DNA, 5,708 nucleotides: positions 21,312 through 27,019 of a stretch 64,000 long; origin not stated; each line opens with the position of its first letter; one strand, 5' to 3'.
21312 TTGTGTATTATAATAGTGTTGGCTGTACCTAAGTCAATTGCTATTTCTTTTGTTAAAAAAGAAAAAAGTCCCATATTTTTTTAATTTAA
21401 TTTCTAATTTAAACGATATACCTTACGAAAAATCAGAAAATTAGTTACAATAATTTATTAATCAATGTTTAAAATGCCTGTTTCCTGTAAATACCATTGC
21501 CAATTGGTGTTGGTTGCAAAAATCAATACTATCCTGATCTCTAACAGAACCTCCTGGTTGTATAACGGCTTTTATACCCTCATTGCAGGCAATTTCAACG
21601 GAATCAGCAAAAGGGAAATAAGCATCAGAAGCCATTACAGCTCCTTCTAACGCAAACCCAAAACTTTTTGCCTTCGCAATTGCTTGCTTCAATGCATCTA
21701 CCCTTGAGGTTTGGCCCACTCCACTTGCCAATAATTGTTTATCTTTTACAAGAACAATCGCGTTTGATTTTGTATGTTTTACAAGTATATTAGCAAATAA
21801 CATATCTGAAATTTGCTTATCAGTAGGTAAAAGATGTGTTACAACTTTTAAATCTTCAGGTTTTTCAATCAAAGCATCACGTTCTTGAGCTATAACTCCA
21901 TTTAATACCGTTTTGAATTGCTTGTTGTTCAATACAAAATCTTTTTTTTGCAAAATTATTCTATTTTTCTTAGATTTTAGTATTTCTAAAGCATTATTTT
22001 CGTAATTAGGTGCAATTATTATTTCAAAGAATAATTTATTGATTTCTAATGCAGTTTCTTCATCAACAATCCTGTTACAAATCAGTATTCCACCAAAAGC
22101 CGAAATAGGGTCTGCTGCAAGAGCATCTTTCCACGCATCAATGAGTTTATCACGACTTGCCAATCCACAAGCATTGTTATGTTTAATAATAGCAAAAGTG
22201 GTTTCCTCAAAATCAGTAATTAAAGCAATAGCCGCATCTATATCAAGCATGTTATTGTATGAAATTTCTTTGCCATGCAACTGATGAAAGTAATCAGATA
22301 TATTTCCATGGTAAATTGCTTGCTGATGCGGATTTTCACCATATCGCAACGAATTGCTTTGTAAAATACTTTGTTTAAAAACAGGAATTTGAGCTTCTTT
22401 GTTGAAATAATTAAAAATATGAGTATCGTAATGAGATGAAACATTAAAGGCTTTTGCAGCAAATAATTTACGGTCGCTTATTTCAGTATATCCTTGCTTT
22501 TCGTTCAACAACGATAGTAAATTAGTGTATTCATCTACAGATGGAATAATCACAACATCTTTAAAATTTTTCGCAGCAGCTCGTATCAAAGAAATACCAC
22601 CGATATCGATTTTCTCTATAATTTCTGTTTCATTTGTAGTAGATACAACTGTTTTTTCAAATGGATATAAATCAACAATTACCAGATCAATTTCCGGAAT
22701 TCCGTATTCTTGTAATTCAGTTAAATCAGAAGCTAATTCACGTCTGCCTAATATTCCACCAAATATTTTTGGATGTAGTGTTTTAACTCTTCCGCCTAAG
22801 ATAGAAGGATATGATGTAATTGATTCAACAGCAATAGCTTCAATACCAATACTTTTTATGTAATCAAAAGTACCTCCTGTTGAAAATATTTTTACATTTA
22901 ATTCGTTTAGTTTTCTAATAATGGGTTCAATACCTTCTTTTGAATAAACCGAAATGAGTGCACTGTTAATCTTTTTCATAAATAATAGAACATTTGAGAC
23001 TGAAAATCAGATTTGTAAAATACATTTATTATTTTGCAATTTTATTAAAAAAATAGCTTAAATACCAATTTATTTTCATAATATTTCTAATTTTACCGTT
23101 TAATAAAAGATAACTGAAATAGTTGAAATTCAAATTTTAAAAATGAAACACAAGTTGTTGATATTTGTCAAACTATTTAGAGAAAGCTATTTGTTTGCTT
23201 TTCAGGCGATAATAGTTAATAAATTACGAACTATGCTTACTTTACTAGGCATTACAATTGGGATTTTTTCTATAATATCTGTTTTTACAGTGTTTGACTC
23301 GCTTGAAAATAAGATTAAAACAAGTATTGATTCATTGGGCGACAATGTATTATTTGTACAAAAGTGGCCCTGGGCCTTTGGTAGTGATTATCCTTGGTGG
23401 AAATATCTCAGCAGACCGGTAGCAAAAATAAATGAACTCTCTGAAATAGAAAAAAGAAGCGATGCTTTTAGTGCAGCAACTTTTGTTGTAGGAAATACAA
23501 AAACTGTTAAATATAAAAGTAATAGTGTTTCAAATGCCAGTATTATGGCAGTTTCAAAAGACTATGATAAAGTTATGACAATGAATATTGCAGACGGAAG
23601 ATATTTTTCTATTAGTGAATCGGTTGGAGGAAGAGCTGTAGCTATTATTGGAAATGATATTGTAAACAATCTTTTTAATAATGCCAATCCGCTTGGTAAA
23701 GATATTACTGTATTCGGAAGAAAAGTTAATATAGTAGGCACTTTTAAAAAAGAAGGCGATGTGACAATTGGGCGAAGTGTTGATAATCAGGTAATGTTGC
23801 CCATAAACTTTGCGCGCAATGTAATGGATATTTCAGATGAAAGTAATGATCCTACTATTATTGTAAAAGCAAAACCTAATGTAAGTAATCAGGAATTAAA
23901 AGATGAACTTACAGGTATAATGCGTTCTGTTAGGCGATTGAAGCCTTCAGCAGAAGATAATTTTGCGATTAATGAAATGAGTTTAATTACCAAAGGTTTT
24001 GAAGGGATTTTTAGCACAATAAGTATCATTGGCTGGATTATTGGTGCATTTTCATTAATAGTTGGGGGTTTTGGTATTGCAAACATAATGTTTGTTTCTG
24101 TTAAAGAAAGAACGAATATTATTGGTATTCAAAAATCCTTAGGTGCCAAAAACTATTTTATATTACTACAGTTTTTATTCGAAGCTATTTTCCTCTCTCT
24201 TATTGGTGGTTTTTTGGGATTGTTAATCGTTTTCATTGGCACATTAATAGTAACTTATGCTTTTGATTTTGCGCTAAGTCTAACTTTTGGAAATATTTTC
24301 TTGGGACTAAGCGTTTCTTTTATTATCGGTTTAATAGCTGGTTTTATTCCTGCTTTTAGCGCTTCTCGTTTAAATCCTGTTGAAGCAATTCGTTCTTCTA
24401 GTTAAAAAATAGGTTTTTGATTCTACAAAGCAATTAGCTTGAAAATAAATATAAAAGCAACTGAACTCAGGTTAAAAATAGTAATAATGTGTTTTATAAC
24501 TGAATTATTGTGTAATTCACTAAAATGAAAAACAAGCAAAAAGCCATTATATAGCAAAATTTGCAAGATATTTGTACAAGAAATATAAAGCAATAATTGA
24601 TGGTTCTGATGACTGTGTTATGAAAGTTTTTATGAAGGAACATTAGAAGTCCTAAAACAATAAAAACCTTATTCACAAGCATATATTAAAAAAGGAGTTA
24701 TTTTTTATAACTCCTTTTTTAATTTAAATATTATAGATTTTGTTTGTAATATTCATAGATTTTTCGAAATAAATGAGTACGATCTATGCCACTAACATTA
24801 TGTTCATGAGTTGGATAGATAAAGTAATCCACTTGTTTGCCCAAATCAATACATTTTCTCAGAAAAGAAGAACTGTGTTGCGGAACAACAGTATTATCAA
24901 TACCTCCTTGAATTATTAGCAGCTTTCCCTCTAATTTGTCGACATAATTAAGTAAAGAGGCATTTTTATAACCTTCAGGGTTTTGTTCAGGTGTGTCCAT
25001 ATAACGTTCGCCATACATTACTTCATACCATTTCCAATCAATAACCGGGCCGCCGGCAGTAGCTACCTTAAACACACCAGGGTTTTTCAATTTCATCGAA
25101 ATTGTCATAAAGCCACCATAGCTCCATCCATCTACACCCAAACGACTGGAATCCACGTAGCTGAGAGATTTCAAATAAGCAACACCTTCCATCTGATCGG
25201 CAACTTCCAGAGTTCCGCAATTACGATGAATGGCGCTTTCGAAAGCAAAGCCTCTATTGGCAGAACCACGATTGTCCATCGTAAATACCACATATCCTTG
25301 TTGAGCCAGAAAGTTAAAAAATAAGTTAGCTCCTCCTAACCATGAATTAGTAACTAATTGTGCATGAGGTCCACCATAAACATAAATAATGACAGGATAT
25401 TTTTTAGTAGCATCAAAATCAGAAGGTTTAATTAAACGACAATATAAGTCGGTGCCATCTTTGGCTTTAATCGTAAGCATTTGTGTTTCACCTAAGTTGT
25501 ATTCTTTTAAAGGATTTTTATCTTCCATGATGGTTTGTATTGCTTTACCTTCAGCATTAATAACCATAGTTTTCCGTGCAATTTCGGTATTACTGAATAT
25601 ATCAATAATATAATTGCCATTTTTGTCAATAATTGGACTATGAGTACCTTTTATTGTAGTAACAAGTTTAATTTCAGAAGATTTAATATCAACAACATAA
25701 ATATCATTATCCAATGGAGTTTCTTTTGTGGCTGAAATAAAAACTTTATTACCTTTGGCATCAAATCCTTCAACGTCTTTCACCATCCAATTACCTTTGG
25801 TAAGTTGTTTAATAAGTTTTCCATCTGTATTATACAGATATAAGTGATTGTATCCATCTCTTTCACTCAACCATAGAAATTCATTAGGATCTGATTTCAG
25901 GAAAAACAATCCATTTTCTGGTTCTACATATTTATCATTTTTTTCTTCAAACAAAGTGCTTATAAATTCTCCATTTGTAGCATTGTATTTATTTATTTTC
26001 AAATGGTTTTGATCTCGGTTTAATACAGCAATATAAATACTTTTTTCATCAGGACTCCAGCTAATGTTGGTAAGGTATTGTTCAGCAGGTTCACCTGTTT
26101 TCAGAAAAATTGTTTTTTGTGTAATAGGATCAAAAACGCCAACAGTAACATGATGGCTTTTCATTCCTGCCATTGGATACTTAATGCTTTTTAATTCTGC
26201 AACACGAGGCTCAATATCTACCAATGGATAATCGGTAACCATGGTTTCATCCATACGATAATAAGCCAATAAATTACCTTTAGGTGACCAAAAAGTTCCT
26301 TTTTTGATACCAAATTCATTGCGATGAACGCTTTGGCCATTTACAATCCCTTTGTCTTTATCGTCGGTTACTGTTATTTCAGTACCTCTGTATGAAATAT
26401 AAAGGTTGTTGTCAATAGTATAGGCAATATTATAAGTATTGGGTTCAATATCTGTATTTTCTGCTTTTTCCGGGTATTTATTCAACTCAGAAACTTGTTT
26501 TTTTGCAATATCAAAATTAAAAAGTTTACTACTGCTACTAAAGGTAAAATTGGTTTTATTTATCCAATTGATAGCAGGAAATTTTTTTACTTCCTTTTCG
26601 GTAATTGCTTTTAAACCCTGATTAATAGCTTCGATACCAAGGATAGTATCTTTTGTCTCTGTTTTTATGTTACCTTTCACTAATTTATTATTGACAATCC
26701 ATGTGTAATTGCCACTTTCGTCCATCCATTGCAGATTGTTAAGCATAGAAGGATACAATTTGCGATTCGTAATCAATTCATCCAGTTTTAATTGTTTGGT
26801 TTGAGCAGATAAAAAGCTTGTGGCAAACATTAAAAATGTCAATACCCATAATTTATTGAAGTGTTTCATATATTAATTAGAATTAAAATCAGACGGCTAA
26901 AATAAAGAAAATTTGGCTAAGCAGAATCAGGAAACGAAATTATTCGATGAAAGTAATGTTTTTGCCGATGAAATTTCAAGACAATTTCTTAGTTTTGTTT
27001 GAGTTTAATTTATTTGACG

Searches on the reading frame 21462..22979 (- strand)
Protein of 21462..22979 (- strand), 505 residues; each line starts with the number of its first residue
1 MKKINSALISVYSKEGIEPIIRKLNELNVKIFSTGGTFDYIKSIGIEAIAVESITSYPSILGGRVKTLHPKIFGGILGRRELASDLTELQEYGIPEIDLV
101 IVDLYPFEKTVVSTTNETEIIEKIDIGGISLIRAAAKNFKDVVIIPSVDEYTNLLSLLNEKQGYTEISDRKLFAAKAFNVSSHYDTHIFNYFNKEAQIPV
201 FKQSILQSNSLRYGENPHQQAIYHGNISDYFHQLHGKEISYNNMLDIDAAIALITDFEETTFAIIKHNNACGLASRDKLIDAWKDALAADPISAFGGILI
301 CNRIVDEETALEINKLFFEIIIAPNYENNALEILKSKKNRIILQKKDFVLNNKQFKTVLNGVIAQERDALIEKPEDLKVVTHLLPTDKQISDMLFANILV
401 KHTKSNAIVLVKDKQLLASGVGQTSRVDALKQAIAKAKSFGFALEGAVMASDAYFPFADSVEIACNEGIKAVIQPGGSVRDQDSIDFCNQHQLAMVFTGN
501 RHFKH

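Call 46: search_protein_families(library=pfam, proteins=[window:21462-22979:-], max_evalue=0.00001)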
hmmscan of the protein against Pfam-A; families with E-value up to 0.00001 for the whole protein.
window:21462-22979:- (505 aa): 2 families
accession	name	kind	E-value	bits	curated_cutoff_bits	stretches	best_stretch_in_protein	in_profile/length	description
PF01808.24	AICARFT_IMPCHas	-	4.1e-106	355.4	25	1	135-436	1-311/311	AICARFT/IMPCHase bienzyme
PF02142.27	MGS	-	5.5e-16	58.9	24.1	1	17-129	2-93/94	MGS-like domain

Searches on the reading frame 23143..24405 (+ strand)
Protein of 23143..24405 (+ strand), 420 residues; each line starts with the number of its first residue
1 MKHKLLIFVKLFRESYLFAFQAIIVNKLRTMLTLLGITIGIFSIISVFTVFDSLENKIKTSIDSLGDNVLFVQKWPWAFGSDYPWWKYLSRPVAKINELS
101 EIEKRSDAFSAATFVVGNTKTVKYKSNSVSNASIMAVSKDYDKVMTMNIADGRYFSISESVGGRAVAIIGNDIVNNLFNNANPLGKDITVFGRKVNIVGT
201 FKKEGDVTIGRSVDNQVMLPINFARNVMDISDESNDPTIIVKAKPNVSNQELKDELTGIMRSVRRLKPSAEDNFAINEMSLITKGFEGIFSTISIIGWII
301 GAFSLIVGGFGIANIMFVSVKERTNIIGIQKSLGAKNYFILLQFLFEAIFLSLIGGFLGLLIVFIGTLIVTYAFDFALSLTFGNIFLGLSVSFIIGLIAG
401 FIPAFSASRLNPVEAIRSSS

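Call 46: search_protein_families(library=pfam, proteins=[window:23143-24405:+], max_evalue=0.00001)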
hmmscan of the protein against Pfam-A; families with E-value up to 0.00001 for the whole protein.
window:23143-24405:+ (420 aa): 2 families
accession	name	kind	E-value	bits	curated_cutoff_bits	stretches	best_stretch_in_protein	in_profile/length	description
PF12704.14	MacB_PCD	-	2.2e-35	123.2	27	1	30-257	1-205/207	MacB-like periplasmic core domain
PF02687.27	FtsX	-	3e-15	56.8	25.5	1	299-412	2-120/120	FtsX-like permease C-terminal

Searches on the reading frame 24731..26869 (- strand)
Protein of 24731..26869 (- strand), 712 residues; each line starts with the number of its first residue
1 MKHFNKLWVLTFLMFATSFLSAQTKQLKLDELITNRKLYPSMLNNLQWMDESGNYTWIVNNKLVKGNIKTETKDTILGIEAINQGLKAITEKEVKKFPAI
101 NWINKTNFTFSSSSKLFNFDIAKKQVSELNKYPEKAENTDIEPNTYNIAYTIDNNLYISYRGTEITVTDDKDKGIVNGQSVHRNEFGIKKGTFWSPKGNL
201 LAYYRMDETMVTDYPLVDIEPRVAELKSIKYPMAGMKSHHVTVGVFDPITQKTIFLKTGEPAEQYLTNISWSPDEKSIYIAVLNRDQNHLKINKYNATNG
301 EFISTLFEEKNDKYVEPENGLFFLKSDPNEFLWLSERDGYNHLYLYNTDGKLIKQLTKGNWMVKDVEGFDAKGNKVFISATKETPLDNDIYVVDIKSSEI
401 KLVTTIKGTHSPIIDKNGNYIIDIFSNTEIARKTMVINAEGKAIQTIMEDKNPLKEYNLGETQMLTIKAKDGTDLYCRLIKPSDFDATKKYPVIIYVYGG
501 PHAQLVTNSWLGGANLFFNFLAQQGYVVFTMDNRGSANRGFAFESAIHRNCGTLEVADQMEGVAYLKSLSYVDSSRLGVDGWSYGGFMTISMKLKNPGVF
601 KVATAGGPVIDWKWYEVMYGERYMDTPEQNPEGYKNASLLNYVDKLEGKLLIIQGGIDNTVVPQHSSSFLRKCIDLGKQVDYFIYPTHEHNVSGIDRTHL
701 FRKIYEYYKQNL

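Call 47: search_protein_families(library=pfam, proteins=[window:24731-26869:-], max_evalue=0.00001)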
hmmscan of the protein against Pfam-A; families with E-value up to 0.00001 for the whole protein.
window:24731-26869:- (712 aa): 4 families
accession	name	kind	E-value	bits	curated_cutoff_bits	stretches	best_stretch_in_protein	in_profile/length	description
PF00930.27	DPPIV_N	-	2.7e-82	276.8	22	1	105-430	14-352/354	Dipeptidyl peptidase IV (DPP IV) N-terminal region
PF00326.27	Peptidase_S9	-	2.6e-47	161.5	22.6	1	519-712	8-210/213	Prolyl oligopeptidase family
PF20434.5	BD-FAE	-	7.3e-10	39.1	26.8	0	625-670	166-212/215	BD-FAE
PF02129.25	Peptidase_S15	-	5.4e-06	26.7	23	0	471-614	1-134/262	X-Pro dipeptidyl-peptidase (S15 family)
